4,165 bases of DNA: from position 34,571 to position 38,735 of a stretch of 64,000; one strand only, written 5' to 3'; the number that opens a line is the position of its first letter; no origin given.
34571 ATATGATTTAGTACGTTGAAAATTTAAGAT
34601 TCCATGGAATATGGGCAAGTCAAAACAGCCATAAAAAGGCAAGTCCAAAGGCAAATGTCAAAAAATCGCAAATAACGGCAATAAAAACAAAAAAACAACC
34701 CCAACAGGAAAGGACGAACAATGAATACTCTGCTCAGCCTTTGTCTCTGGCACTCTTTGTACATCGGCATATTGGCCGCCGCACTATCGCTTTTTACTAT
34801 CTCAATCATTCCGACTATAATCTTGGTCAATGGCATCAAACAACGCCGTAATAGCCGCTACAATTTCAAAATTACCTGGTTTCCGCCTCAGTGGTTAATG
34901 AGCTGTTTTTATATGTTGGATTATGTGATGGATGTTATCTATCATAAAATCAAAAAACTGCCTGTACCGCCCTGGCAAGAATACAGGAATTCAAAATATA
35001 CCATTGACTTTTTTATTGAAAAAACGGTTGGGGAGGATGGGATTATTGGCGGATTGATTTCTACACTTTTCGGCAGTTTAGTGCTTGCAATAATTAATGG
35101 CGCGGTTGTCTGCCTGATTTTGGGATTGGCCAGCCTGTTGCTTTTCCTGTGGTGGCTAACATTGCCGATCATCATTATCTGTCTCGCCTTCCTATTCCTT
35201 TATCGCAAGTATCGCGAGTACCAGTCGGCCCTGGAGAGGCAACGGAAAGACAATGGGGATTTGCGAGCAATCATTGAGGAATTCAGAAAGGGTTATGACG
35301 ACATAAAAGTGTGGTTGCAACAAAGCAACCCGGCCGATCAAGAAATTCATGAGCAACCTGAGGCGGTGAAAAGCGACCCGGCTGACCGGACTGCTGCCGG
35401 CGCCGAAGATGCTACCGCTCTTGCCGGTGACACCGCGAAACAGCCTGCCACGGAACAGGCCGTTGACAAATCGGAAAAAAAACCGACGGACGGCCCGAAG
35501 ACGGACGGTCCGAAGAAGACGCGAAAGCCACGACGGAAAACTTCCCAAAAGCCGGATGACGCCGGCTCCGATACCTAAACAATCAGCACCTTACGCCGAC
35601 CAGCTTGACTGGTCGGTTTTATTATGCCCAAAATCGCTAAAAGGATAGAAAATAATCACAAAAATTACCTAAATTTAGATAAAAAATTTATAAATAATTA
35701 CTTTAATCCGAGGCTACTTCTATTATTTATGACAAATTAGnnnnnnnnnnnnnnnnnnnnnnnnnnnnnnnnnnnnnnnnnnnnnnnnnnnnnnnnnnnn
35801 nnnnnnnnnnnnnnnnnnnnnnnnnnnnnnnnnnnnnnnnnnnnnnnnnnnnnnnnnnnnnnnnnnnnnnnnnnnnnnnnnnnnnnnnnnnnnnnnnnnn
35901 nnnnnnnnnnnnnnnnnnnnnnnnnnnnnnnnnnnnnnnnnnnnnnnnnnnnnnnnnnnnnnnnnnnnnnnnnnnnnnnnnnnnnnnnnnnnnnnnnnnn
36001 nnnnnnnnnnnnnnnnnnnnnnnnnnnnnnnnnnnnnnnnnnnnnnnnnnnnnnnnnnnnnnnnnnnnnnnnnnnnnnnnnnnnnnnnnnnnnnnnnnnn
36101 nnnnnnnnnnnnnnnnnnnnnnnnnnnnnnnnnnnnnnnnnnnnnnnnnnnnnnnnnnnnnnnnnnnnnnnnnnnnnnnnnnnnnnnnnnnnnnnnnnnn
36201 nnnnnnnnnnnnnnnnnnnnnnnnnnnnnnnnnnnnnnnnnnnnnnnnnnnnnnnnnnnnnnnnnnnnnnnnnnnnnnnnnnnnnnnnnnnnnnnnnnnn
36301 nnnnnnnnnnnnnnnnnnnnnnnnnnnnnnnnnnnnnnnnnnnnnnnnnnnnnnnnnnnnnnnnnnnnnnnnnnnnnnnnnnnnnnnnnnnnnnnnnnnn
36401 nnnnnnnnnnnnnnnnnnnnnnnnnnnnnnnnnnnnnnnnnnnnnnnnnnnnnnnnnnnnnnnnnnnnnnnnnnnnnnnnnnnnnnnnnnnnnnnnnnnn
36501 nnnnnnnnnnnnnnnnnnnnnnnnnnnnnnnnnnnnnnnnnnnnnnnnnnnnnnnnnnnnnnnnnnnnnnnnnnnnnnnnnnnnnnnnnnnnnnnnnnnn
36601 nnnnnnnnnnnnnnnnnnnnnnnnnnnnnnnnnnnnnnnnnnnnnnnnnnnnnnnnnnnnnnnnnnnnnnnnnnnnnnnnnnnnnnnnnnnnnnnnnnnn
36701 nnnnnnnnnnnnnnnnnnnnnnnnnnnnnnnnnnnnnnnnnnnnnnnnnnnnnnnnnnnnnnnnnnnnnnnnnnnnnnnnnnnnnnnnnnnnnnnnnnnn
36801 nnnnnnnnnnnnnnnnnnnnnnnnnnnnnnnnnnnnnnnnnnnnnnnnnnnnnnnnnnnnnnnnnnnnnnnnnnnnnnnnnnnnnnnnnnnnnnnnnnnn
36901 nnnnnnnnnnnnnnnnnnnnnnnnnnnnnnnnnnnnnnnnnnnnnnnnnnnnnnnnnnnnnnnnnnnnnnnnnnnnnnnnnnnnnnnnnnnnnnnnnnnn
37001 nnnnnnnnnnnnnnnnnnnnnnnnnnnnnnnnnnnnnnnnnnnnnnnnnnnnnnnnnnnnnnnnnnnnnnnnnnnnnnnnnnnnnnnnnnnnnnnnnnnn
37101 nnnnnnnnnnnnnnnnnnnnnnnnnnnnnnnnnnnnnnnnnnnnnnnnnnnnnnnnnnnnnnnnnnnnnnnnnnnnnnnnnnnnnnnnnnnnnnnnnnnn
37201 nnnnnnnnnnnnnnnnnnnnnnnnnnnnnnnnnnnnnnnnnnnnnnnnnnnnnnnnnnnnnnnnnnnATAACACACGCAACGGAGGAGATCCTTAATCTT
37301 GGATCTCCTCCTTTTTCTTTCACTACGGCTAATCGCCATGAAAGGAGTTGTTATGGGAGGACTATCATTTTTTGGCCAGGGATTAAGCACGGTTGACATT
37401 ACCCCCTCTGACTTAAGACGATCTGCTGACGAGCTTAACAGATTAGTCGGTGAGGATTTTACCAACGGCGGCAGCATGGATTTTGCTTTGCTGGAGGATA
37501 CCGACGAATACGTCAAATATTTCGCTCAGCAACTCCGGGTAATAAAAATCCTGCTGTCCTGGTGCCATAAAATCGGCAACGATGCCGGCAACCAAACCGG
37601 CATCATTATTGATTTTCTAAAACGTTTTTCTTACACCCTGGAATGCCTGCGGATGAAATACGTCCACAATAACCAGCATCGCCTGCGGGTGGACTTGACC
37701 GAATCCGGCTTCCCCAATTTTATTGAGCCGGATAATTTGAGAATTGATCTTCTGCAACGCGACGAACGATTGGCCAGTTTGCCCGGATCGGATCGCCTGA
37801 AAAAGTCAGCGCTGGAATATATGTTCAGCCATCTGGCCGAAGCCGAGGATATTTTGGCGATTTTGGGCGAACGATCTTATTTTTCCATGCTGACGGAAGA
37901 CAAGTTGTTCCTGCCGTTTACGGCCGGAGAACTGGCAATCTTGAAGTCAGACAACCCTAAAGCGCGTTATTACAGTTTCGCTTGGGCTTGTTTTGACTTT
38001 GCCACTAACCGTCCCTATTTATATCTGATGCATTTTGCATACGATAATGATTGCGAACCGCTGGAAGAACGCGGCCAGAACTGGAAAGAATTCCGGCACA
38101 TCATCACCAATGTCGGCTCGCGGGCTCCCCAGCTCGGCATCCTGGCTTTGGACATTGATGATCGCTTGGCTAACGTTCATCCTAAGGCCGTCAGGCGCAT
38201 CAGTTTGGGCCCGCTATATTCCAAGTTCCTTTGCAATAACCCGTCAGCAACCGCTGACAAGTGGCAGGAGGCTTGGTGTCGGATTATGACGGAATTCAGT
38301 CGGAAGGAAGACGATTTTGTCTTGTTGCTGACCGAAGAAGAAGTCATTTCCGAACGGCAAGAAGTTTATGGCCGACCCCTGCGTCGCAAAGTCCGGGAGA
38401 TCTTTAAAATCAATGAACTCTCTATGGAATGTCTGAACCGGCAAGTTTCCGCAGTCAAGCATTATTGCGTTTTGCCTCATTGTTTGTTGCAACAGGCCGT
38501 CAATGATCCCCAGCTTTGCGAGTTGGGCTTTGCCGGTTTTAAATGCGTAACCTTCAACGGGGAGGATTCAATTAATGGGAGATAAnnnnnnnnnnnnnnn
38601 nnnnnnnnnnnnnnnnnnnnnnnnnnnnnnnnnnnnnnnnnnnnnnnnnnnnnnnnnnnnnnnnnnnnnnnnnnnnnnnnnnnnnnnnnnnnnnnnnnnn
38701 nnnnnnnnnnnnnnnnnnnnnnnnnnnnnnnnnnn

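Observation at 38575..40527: AAA+ ATPase with intact Walker A and classical SRH/sensor region but a Walker B that lacks the catalytic Asp-Glu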

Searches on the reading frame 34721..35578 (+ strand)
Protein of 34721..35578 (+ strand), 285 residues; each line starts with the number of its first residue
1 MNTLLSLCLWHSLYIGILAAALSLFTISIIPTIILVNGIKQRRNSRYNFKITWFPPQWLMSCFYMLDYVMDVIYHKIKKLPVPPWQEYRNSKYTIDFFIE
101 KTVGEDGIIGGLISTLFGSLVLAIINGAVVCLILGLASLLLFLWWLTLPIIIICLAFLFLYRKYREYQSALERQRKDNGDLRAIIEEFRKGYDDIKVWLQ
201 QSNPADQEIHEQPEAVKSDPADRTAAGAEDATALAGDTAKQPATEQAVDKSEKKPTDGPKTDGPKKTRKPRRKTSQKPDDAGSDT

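Call 12: search_protein_families(library=padloc, proteins=[window:34721-35578:+], max_evalue=0.1)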
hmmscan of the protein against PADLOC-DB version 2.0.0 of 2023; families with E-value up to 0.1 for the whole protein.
window:34721-35578:+ (285 aa): 1 family
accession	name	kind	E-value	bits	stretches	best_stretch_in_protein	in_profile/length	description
PDLC03861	LmuB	-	0.018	11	1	163-254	519-609/1213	-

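Call 91: search_protein_families(library=pfam, proteins=[window:34721-35578:+], max_evalue=0.001)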
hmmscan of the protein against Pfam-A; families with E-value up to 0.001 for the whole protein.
window:34721-35578:+ (285 aa): 0 families

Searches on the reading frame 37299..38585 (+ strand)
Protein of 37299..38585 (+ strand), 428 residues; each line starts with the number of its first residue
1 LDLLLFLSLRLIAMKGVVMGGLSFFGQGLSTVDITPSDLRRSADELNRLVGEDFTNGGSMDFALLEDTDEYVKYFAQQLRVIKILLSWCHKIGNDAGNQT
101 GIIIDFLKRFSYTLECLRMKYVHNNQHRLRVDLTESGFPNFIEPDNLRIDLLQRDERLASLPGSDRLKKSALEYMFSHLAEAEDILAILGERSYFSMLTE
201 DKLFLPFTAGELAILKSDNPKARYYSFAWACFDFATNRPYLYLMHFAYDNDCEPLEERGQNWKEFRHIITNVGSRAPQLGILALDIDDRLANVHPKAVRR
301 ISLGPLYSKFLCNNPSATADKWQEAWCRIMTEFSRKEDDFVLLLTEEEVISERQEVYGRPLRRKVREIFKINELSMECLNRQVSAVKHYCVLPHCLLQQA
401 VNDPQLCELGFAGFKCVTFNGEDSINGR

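Call 3: search_protein_families(library=pfam, proteins=[window:37299-38585:+], max_evalue=1)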
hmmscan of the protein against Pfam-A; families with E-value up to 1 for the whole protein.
window:37299-38585:+ (428 aa): 0 families

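Call 4: search_protein_families(library=ncbifam, proteins=[window:37299-38585:+], max_evalue=1)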
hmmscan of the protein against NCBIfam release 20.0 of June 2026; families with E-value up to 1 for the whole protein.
window:37299-38585:+ (428 aa): 0 families

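Call 12: search_protein_families(library=padloc, proteins=[window:37299-38585:+], max_evalue=0.1)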
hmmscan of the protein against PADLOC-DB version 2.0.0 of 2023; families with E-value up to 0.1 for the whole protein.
window:37299-38585:+ (428 aa): 0 families

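Call 37: search_protein_families(library=pfam, alignment_id=A4, max_evalue=1)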
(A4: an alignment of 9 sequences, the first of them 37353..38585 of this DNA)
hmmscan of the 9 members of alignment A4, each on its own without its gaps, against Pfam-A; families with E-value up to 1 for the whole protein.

A. member 1, window:37353-38585:+ (410 aa): 0 families

B. families by the number of members that match (of 9 scanned): 3 families
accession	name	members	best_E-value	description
PF18604.6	PreAtp-grasp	1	0.059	Pre ATP-grasp domain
PF21183.3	HAT1_C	1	0.17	Histone acetyltransferase type B catalytic subunit, C-terminal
PF17832.7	Pre-PUA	1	0.22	Pre-PUA-like domain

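Call 41: search_solved_structures(query=A4, max_evalue=1)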
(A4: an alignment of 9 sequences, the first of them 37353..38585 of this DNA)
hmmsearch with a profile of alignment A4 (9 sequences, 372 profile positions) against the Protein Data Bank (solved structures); distinct sequences matched with E-value up to 1: 0.

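Call 54: find_homologous_proteins(query=window:37353-38585:+)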
Query window:37353-38585:+ (410 aa): 25 proteins with E <= 0.001 among 8000 candidates.
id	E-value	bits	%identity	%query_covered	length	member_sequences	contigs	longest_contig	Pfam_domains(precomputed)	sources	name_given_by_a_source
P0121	1.6e-281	951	100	100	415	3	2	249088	-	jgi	jgi:hypothetical protein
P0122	9.3e-247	837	88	100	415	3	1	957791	-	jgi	-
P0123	1.2e-97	345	42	96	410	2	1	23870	-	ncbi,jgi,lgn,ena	ncbi:MAG: hypothetical protein WCT16_05065 [Candidatus Buchananbacteria bacterium]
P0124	8.2e-97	343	43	93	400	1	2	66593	-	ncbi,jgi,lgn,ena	ncbi:MAG: hypothetical protein WCT26_02630 [Candidatus Buchananbacteria bacterium]|jgi:hypothetical 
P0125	7.0e-80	287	42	91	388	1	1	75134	-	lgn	-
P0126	1.9e-79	286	42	89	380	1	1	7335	-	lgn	-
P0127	4.4e-78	281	39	91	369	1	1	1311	-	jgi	jgi:hypothetical protein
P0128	4.1e-75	271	41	83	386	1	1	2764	-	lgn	-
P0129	1.4e-74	269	38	90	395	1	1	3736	-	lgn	-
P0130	6.5e-74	267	40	83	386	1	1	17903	-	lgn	-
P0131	9.1e-74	267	42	84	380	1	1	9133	-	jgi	jgi:hypothetical protein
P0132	1.5e-72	263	44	84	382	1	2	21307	-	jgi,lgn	jgi:hypothetical protein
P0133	4.9e-71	258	42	83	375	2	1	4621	-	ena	-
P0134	2.3e-70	256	40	83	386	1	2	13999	-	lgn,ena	-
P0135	3.5e-69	252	38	92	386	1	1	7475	-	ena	-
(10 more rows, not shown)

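Call 67: predict_structure(alignment_id=A6)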
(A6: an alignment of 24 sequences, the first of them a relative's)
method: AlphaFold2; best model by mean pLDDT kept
length: 415 residues; sequences in the alignment: 24
mean_pLDDT: 83.7   pTM: 0.82
mean pLDDT of the five models: 83.7, 83.1, 82.7, 82.4, 81.9
residues with pLDDT >= 90: 237; 70-90: 109; 50-70: 40; < 50: 29
segments of 3 or more residues with pLDDT < 50: 1-20, 38-45
pLDDT, mean of each block of 10 residues (from residue 1): 33 36 55 50 53 84 93 88 75 96 89 73 80 90 94 94 91 90 95 92 83 93 88 93 93 92 90 92 95 85 70 92 91 95 75 89 93 96 93 93 90 75
secondary structure, 60 per line:
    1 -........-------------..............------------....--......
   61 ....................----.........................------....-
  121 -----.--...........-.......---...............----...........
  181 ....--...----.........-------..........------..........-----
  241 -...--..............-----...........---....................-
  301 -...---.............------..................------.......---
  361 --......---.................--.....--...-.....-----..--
elements in order: H2-9 H23-36 E49-52 H55-80 H85-109 E116-119 H129-139 H141-147 H151-165 H170-184 E194-202 E210-219 E226-235 H247-260 H266-276 E280-295 H296-299 H308-320 E327-344 E351-357 H363-368 E372-380 H381-388 H391-395 E402-406

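Call 84: fold_search(model_id=the predicted structure, library=pdb)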
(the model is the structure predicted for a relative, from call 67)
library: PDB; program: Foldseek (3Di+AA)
matches with E <= 10: 424; with E <= 0.001: 0
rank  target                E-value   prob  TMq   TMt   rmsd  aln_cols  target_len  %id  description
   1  5uwb_A                2.1e-01  0.09  0.08  0.14  22.6       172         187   13  Re-refined 4FCZ: lipid-bound crystal structure of toluene-tolerance protein from Pseudomonas putida (released 2017-04-19)
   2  6x04_A                5.6e-01  0.12  0.11  0.12  18.4       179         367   10  Nup133 (aa55-481) from S. cerevisiae bound by VHH-SAN5 (released 2020-12-09)
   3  2f27_B                1.0e+00  0.02  0.06  0.07  22.0       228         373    7  Crystal Structure of the Human Sialidase Neu2 E111Q-Q112E Double Mutant in Complex with DANA Inhibitor (released 2006-11-21)
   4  6x04_C                1.1e+00  0.08  0.11  0.13  17.2       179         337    9  Nup133 (aa55-481) from S. cerevisiae bound by VHH-SAN5 (released 2020-12-09)
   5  6hds_B                1.2e+00  0.02  0.06  0.14  16.2       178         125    4  Crystal Structure of apo short afifavidin (released 2018-11-14)
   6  4j9a_B                1.3e+00  0.30  0.09  0.29  10.1        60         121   10  Engineered Digoxigenin binder DIG10.3 (released 2013-06-26)
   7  5kpe_MODEL_1_A        1.3e+00  0.12  0.08  0.22  18.0        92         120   11  Solution NMR Structure of Denovo Beta Sheet Design Protein, Northeast Structural Genomics Consortium (NESG) Ta (released 2016-09-21)
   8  8s7l_B                1.3e+00  0.06  0.09  0.15  29.2       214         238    6  Crystal structure of a double mutant of VirB8-like OrfG central and C-terminal domains of Streptococcus thermophilus I (released 2025-03-12)
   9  2f27_A                1.5e+00  0.02  0.07  0.08  22.1       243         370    8  Crystal Structure of the Human Sialidase Neu2 E111Q-Q112E Double Mutant in Complex with DANA Inhibitor (released 2006-11-21)
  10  4kgh_B                1.6e+00  0.03  0.06  0.12  21.0       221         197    9  Crystal Structure of human splunc1 lacking the secretion signal sequence (released 2013-09-25)
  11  2f25_A                1.6e+00  0.01  0.06  0.06  22.4       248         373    6  Crystal Structure of the Human Sialidase Neu2 E111Q Mutant in Complex with DANA Inhibitor (released 2006-11-21)
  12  8s7l_C                1.7e+00  0.04  0.09  0.15  29.3       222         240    6  Crystal structure of a double mutant of VirB8-like OrfG central and C-terminal domains of Streptococcus thermophilus I (released 2025-03-12)
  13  5bvb_B                1.8e+00  0.21  0.09  0.28  10.1        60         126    7  Engineered Digoxigenin binder DIG5.1a (released 2015-10-28)
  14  5jpp_A                1.8e+00  0.11  0.09  0.26  15.2        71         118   10  Structure of limonene epoxide hydrolase mutant - H-2-H5 (released 2016-06-15)
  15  6x04_I                1.9e+00  0.14  0.08  0.09   5.2        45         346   20  Nup133 (aa55-481) from S. cerevisiae bound by VHH-SAN5 (released 2020-12-09)
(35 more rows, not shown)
